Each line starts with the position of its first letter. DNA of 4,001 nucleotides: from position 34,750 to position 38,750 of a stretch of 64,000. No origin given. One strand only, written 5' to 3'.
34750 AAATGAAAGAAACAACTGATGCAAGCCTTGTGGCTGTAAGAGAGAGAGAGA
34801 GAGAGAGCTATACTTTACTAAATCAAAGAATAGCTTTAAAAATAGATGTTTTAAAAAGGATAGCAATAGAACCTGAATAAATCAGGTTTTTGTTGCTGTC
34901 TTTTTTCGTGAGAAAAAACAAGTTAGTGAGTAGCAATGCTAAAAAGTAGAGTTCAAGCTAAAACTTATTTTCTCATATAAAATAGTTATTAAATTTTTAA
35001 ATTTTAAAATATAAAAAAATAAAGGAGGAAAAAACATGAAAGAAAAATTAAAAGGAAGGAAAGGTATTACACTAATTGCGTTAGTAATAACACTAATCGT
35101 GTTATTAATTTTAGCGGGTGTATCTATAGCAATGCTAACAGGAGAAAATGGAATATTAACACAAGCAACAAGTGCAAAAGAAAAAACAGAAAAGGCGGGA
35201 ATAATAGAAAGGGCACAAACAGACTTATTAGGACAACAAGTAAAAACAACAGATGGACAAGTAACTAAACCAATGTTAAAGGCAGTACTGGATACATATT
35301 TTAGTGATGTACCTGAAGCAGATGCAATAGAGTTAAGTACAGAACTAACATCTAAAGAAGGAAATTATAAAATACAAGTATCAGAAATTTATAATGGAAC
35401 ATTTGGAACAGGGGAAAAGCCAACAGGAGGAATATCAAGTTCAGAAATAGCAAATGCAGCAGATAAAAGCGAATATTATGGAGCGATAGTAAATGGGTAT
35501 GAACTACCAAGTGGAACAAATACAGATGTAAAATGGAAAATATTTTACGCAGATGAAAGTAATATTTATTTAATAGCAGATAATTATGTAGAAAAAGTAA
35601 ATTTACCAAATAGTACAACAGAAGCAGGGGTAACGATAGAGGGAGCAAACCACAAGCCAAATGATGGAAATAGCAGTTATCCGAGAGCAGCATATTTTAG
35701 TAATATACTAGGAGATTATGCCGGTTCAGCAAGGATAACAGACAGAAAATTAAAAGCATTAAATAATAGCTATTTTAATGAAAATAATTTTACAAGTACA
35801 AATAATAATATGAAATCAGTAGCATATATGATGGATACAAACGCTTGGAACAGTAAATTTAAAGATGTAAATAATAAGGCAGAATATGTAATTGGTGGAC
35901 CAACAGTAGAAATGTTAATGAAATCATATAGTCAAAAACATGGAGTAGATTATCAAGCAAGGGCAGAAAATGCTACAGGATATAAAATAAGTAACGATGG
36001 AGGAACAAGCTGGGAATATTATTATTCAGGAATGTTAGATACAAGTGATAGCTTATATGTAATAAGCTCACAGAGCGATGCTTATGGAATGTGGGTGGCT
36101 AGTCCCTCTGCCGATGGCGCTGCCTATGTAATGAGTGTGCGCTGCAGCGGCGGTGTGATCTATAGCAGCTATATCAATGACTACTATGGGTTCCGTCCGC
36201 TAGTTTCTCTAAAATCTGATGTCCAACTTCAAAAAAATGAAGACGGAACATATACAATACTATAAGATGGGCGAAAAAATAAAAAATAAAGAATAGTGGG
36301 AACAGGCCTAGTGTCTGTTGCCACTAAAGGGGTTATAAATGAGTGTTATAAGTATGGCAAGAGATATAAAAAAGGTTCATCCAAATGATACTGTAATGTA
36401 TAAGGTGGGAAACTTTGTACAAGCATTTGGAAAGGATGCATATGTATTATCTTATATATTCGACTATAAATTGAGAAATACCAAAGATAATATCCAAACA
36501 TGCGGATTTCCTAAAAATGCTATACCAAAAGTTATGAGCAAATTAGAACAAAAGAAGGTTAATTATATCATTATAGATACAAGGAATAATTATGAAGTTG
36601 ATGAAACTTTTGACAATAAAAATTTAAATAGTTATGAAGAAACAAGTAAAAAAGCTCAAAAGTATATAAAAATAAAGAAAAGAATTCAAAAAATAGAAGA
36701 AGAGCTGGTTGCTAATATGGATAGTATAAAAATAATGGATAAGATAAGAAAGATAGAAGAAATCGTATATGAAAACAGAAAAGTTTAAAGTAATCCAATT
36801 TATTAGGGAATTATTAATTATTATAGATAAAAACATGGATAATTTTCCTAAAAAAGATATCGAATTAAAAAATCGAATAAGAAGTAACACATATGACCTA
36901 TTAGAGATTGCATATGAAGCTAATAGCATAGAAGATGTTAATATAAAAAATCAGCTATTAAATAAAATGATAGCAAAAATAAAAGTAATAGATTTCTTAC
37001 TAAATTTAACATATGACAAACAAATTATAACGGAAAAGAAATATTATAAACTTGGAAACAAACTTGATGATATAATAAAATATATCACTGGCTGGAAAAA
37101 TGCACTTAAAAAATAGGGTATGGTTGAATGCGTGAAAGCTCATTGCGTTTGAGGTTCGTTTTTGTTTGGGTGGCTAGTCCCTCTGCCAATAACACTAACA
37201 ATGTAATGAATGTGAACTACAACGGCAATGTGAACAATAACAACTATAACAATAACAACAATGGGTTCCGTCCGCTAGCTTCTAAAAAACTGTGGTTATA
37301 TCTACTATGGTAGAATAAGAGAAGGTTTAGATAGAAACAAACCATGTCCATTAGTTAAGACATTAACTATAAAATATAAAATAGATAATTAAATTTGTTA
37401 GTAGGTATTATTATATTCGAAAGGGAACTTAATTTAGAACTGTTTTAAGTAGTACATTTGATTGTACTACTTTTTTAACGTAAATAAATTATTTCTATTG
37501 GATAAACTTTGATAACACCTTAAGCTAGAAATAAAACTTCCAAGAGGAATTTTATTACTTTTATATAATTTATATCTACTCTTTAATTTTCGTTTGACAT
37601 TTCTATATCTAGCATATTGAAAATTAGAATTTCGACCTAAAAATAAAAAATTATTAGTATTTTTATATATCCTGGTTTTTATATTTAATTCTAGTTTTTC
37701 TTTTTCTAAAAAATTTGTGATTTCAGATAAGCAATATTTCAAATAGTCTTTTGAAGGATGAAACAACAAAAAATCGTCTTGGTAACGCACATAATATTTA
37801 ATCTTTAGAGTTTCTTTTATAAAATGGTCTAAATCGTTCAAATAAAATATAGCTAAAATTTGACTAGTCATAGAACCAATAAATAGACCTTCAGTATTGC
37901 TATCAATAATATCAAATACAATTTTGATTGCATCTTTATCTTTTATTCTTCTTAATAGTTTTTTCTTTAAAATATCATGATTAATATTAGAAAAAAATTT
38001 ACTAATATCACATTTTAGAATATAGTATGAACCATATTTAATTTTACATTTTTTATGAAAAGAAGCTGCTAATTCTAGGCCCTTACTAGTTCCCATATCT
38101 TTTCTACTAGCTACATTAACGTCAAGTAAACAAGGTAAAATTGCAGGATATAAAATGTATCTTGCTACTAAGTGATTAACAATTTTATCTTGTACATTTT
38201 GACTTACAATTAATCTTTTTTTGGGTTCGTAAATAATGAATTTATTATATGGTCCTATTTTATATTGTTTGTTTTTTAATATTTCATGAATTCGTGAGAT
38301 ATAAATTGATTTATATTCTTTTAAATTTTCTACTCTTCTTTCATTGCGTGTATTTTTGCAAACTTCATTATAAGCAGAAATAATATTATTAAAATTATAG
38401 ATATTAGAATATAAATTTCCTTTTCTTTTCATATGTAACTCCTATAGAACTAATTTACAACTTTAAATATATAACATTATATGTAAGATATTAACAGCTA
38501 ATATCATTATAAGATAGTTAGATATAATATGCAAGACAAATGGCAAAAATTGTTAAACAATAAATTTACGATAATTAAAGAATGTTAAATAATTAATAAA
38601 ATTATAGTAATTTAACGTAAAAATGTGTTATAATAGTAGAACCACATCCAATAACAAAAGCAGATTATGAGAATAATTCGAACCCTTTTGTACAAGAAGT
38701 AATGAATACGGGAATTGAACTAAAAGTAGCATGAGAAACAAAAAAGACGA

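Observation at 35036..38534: Complete diversity-generating retroelement with an adenine-specific VR/TR mismatch pattern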

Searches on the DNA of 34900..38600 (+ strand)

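Call 10: search_dna_similar(query=window:34900-38600:+, collection=plasmids, mode=near)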
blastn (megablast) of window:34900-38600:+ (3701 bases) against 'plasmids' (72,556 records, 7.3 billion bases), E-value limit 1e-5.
No match.

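Call 11: search_dna_similar(query=window:34900-38600:+, collection=phages, mode=near)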
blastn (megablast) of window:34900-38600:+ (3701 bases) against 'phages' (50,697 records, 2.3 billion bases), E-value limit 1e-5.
No match.

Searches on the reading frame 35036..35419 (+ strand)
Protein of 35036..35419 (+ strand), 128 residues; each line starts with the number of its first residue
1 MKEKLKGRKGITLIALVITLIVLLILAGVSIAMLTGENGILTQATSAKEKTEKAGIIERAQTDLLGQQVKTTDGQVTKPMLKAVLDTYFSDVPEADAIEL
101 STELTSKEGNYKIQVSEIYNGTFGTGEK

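Call 83: search_solved_structures(query=A5, max_evalue=1, show_alignments=2)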
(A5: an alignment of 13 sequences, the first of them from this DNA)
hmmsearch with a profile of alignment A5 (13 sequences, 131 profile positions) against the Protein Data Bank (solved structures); distinct sequences matched with E-value up to 1: 6.
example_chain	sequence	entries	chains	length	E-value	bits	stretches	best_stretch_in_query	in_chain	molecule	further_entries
8pfb_G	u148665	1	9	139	0.0035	20.7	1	12-108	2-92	Type IV pilin PilE1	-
9egp_A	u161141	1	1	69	0.033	17.6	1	1-32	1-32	Geopilin domain 1 protein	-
7tgg_A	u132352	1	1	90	0.041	17.3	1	1-31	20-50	Geopilin domain 1 protein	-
9lab_B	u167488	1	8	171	0.095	16.1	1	6-27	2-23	MSHA major pilin subunit MshA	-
9laa_A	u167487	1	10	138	0.66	13.4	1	3-30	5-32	Type IV pilin protein PilA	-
5o4u_A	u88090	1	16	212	0.76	13.2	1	8-92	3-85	Flagellin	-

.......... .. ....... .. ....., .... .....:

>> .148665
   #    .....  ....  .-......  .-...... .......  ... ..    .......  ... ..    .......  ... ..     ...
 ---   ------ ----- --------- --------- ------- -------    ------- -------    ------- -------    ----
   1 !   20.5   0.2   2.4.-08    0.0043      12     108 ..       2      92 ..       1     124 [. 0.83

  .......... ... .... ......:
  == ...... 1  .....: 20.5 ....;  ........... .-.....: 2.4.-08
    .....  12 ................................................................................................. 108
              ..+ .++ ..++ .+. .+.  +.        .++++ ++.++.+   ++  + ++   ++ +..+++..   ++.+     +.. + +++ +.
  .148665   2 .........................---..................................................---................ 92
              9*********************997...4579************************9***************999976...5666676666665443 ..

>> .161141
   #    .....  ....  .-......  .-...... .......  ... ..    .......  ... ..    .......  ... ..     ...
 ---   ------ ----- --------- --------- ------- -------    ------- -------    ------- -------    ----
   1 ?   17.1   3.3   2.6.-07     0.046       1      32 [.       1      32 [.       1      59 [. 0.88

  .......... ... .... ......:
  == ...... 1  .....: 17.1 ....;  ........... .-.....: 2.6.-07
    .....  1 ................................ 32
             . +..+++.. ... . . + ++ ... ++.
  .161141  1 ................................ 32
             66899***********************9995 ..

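Call 84: search_protein_families(library=ncbifam, alignment_id=A5, max_evalue=1)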
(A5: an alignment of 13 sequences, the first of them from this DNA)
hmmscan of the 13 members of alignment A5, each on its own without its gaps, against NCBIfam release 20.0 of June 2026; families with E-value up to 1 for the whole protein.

A. member 1, seq(128 aa): 3 families
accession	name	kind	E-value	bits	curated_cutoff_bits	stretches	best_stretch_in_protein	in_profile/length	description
NF006283.1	PRK08455.1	equivalog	0.0026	17.4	187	1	4-55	11-62/182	flagellar basal body-associated protein FliL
NF004362.0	PRK05738.2-2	equivalog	0.0036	17.6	101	1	51-93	14-50/93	50S ribosomal protein L23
TIGR02599.1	TIGR02599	subfamily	0.64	9.2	256.5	0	10-51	1-42/361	Verru_Chthon cassette protein C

B. families by the number of members that match (of 13 scanned): 32 families (the first 25 are shown)
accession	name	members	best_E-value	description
NF006283.1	PRK08455.1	13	4.2e-05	flagellar basal body-associated protein FliL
TIGR01710.1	typeII_sec_gspG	12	0.0025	type II secretion system major pseudopilin GspG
NF050032.1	Rv1733c_fam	5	0.018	Rv1733c family protein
NF033090.1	HK_VanS_B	5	0.025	vancomycin resistance histidine kinase VanS-B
NF004316.1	PRK05711.1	5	0.032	DNA polymerase III subunit epsilon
NF042931.1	SAG1386_EF1546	4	0.0026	SAG1386/EF1546 family surface-associated protein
NF041775.1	typeIV_PilA_Myxo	3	0.003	type IV pilin protein PilA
NF052590.1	ArlF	3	0.005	archaellum stator protein ArlF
NF007800.0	PRK10506.1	3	0.13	prepilin peptidase-dependent protein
NF004362.0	PRK05738.2-2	2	0.0036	50S ribosomal protein L23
TIGR04313.1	aro_clust_Mycop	2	0.015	aromatic motif membrane protein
TIGR04527.1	mycoplas_twoTM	2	0.031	MG_279/MG_280 family protein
TIGR01662.1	HAD-SF-IIIA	2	0.032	HAD-IIIA family hydrolase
NF050010.1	Zn_HExGHH_YpfJ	2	0.051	KPN_02809 family neutral zinc metallopeptidase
NF051896.1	tapirin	1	0.011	cellulose-binding protein tapirin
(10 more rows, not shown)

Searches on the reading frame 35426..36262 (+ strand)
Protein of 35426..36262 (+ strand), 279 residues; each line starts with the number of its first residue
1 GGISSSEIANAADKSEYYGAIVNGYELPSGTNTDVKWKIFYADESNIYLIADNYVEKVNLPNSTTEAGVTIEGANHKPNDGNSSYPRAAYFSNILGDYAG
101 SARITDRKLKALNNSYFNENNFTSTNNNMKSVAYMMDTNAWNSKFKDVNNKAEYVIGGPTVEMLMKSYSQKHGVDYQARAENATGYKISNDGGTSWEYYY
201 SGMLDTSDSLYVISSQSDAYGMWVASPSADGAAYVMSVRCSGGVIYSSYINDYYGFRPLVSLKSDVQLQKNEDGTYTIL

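Call 64: predict_structure(alignment_id=A4)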
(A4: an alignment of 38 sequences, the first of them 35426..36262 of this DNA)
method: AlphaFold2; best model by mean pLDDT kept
length: 279 residues; sequences in the alignment: 38
mean_pLDDT: 94.2   pTM: 0.92
mean pLDDT of the five models: 94.2, 88.0, 84.0, 82.1, 68.1
residues with pLDDT >= 90: 241; 70-90: 37; 50-70: 1; < 50: 0
segments of 3 or more residues with pLDDT < 50: none
pLDDT, mean of each block of 10 residues (from residue 1): 92 93 94 94 97 93 83 87 92 91 94 98 96 96 96 98 98 97 97 96 94 88 97 96 95 96 97 95
secondary structure, 60 per line:
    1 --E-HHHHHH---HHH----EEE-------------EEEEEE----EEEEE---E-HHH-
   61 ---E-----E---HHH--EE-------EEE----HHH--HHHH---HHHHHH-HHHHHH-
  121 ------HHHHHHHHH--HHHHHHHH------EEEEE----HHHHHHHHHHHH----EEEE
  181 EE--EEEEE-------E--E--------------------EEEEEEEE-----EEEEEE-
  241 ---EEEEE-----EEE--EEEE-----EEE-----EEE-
elements in order: H5-10 E21-23 E37-42 E47-51 E88-90 H100-103 H107-112 H114-119 H127-135 H138-145 E152-156 H161-172 E177-182 E185-189 E221-228 E234-239 E244-248 E254-256 E259-262 E268-270 E276-278

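Call 71: fold_search(model_id=the predicted structure, library=pdb)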
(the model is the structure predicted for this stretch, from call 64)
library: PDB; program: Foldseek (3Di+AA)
matches with E <= 10: 111; with E <= 0.001: 1
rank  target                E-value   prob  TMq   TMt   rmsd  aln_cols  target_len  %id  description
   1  9qa6                  9.2e-04  0.96  0.38  0.15  12.9       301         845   14  Cryo-EM structure of Thomasclavelia ramosa IgA peptidase (IgAse) active site mutant (S32-N876) (released 2025-06-25)
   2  4gr4_C                8.0e-01  0.01  0.07  0.05  17.2       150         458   11  Crystal structure of SlgN1deltaAsub (released 2012-11-28)
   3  4k3a_A                8.6e-01  0.01  0.09  0.05  21.2       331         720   11  The structure of a glycoside hydrolase family 81 endo-[beta]-1,3-glucanase (released 2013-10-02)
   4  4gr5_D                9.1e-01  0.01  0.08  0.05  17.5       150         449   10  Crystal structure of SlgN1deltaAsub in complex with AMPcPP (released 2012-11-28)
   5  6vhz_A                1.3e+00  0.01  0.08  0.06  17.7       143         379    3  Klebsiella oxytoca NpsA N-terminal subdomain in complex with anthranilyl-AMSN (released 2020-06-24)
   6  4gr5_B                1.5e+00  0.01  0.08  0.06  18.2       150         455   12  Crystal structure of SlgN1deltaAsub in complex with AMPcPP (released 2012-11-28)
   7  9wms_W                1.5e+00  0.01  0.09  0.06  21.2       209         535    9  Co-transcriptional histone H3K36 methylation complex containing RNA polymerase II elongation complex, Set2, and the up (released 2025-12-24)
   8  4gr4_D                1.7e+00  0.01  0.07  0.05  16.9       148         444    8  Crystal structure of SlgN1deltaAsub (released 2012-11-28)
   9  4gr4_B                1.7e+00  0.01  0.07  0.05  16.8       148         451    8  Crystal structure of SlgN1deltaAsub (released 2012-11-28)
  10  6y2r_A                1.8e+00  0.01  0.10  0.08  19.5       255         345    8  Escherichia coli R255A RnlA endoribonuclease (single alanine mutant of RnlA) (released 2021-05-12)
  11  5y3n                  1.9e+00  0.01  0.09  0.06  13.3       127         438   15  Structure of TRAP1 complexed with DN401 (released 2017-08-30)
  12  4eps                  2.0e+00  0.08  0.14  0.08   6.2        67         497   13  Crystal structure of a fimbrial protein (BACOVA_04982) from Bacteroides ovatus ATCC 8483 at 1.85 A resolution (released 2012-06-13)
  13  5e1l                  2.2e+00  0.02  0.07  0.10  11.7        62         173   13  Structural and functional analysis of the E. coli FtsZ interacting protein, ZapC, reveals insight into molecular propert (released 2015-12-23)
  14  4gr5_A                2.2e+00  0.01  0.08  0.06  18.2       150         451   14  Crystal structure of SlgN1deltaAsub in complex with AMPcPP (released 2012-11-28)
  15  7xn7_W                2.3e+00  0.01  0.10  0.07  21.6       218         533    9  RNA polymerase II elongation complex containing Spt4/5, Elf1, Spt6, Spn1 and Paf1C (released 2022-09-07)
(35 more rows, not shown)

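Call 79: fold_search(model_id=the predicted structure, library=viral)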
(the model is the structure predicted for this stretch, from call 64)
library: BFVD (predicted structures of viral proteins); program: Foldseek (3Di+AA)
matches with E <= 10: 242; with E <= 0.001: 4
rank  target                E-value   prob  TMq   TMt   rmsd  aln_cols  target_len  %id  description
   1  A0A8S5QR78            1.1e-05  1.00  0.34  0.35  11.2       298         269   13  Uncharacterized protein [Siphoviridae sp. ctE6L85]
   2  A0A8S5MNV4            1.1e-04  0.99  0.30  0.39  13.2       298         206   12  DUF6273 domain-containing protein [Myoviridae sp. ctI7W9]
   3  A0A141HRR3            1.1e-04  0.98  0.35  0.09  11.7       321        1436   12  (no name in the UniProt tables at hand)
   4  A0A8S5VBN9            4.6e-04  0.89  0.27  0.24  12.9       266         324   11  DUF6273 domain-containing protein [Myoviridae sp. ctbEa13]
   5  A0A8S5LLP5            1.2e-03  0.94  0.34  0.15  11.4       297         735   13  Interferon alpha/beta receptor 1, Interferon I interferon signaling complex [Siphoviridae sp. ctvok7]
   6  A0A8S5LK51            4.3e-03  0.90  0.35  0.28  12.3       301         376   11  DUF6273 domain-containing protein [Siphoviridae sp. ctnhN1]
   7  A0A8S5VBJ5            7.0e-03  0.54  0.30  0.31  13.3       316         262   11  ATP-binding sugar transporter [Myoviridae sp. ctbEa13]
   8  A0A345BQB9            1.0e-02  0.92  0.32  0.44  10.7       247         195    8  (no name in the UniProt tables at hand)
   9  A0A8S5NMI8            1.0e-02  0.85  0.32  0.34  10.8       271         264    8  Retinoblastoma-binding protein-like protein [Siphoviridae sp. ctGMq5]
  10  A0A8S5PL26            1.5e-02  0.47  0.29  0.18  11.4       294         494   10  DUF6273 domain-containing protein [Siphoviridae sp. ctOSJ35]
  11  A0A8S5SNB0            3.5e-02  0.41  0.26  0.41  14.4       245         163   10  DUF6273 domain-containing protein [Siphoviridae sp. ctCb814]
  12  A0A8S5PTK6            3.9e-02  0.20  0.28  0.19  13.2       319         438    9  Uncharacterized protein [Myoviridae sp. ctzS633]
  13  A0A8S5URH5            5.0e-02  0.21  0.25  0.23  11.2       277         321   10  Uncharacterized protein [Myoviridae sp. ctsIb3]
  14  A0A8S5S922            5.7e-02  0.18  0.28  0.13  12.6       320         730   13  Tail-collar fiber protein [Caudovirales sp. ctTVN2]
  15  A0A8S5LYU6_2          1.1e-01  0.03  0.13  0.05  18.6       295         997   12  DUF1566 domain-containing protein [Siphoviridae sp. ctkcl3]
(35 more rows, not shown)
